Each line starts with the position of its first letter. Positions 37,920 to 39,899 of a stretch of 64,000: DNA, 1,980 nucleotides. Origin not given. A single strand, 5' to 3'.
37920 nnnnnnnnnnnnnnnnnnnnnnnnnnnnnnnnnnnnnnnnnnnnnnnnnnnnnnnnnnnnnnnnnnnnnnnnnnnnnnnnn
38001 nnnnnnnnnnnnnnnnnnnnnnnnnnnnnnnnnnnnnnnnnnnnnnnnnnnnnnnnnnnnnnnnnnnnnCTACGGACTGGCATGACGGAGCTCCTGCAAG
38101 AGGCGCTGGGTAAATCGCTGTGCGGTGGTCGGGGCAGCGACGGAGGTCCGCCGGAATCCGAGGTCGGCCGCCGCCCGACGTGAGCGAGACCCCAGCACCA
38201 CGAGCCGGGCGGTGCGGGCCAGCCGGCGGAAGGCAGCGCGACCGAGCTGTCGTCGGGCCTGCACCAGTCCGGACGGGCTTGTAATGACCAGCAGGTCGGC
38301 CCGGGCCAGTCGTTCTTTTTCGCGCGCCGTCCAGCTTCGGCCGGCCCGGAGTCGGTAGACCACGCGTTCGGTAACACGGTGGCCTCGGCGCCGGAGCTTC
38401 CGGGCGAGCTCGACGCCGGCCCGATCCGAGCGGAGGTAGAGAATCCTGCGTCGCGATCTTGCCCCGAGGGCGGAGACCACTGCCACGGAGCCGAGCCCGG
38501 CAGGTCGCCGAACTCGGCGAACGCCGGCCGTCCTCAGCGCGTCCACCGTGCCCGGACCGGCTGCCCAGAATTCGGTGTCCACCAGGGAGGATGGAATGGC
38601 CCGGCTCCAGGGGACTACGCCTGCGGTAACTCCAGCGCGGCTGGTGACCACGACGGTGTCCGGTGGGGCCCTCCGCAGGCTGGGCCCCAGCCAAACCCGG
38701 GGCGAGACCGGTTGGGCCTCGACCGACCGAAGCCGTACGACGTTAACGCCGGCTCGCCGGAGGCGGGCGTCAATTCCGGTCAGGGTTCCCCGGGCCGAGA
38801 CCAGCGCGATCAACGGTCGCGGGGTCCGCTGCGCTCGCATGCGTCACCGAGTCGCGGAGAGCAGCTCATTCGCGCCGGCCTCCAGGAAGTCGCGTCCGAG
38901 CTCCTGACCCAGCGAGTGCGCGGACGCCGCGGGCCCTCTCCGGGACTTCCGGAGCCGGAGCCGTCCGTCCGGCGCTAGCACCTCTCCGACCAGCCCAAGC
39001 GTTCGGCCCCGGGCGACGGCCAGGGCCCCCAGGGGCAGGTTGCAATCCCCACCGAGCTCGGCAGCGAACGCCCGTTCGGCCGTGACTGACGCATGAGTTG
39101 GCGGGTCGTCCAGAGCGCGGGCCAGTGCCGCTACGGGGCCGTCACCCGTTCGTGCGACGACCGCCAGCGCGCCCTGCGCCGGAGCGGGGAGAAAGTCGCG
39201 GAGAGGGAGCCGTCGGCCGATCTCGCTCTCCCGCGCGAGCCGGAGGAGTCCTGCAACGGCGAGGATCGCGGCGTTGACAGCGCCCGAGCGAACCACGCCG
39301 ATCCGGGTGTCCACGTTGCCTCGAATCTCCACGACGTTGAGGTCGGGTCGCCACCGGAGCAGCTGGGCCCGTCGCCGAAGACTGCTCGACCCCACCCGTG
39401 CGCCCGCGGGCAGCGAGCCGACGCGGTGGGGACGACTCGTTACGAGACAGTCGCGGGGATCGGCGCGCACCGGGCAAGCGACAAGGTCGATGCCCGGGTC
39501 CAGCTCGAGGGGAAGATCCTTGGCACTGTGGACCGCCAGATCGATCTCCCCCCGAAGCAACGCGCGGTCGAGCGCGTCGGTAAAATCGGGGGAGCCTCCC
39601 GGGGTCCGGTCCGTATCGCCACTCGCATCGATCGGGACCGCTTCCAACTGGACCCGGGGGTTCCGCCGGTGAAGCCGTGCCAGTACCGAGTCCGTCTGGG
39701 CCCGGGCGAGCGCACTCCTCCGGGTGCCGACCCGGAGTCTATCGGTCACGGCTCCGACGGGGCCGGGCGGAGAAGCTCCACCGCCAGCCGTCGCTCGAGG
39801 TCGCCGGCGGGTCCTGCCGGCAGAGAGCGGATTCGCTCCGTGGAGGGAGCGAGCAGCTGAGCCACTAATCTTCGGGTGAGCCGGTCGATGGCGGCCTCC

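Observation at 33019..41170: Eight-gene heme operon of the coproporphyrin-dependent type (hemE-hemH-hemQ) in an archaeon, lacking a coproporphyrinogen oxidase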

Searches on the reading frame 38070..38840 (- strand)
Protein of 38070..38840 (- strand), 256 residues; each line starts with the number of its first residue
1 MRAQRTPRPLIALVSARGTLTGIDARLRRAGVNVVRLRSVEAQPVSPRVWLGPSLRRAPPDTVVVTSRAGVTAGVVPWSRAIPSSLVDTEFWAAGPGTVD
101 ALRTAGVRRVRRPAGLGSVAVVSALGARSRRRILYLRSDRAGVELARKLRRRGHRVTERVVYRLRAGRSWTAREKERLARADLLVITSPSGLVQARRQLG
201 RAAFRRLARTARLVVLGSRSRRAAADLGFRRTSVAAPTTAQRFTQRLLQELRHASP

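Call 3: search_protein_families(library=pfam, proteins=[window:38070-38840:-])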
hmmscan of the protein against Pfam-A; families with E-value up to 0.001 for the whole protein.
window:38070-38840:- (256 aa): 1 family
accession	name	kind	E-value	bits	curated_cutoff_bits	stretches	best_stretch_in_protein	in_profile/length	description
PF02602.20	HEM4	-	1.4e-25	90.2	27.5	1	25-241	5-227/231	Uroporphyrinogen-III synthase HemD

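Call 4: search_protein_families(library=ncbifam, proteins=[window:38070-38840:-])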
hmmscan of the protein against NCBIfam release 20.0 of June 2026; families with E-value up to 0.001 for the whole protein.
window:38070-38840:- (256 aa): 3 families
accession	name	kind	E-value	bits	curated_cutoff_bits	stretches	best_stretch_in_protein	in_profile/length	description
NF004587.0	PRK05928.2-5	equivalog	2.9e-10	40.1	246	1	47-166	44-151/245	uroporphyrinogen-III synthase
NF004585.0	PRK05928.2-2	equivalog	1.4e-05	24.6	241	1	27-241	21-236/255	uroporphyrinogen-III synthase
NF004582.0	PRK05928.1-1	equivalog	0.00066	19.3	319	1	124-239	120-237/246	uroporphyrinogen-III synthase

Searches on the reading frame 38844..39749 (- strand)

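Call 3: search_protein_families(library=pfam, proteins=[window:38844-39749:-])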
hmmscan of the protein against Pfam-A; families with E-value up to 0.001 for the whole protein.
window:38844-39749:- (301 aa): 2 families
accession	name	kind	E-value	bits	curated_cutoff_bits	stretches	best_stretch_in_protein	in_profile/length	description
PF01379.25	Porphobil_deam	-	2.1e-62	210.8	22.1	1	5-204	1-203/207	Porphobilinogen deaminase, dipyromethane cofactor binding domain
PF03900.20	Porphobil_deamC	-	4.7e-13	49.7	26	1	221-289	3-73/74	Porphobilinogen deaminase, C-terminal domain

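Call 4: search_protein_families(library=ncbifam, proteins=[window:38844-39749:-])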
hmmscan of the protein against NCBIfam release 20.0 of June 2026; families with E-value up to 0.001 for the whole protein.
window:38844-39749:- (301 aa): 2 families
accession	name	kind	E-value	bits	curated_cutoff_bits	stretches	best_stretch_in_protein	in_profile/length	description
TIGR00212.1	hemC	equivalog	1.3e-80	270.6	164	1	5-290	1-291/293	hydroxymethylbilane synthase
NF002202.0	PRK01066.1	equivalog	8.3e-35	120.1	251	1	4-205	20-221/241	hydroxymethylbilane synthase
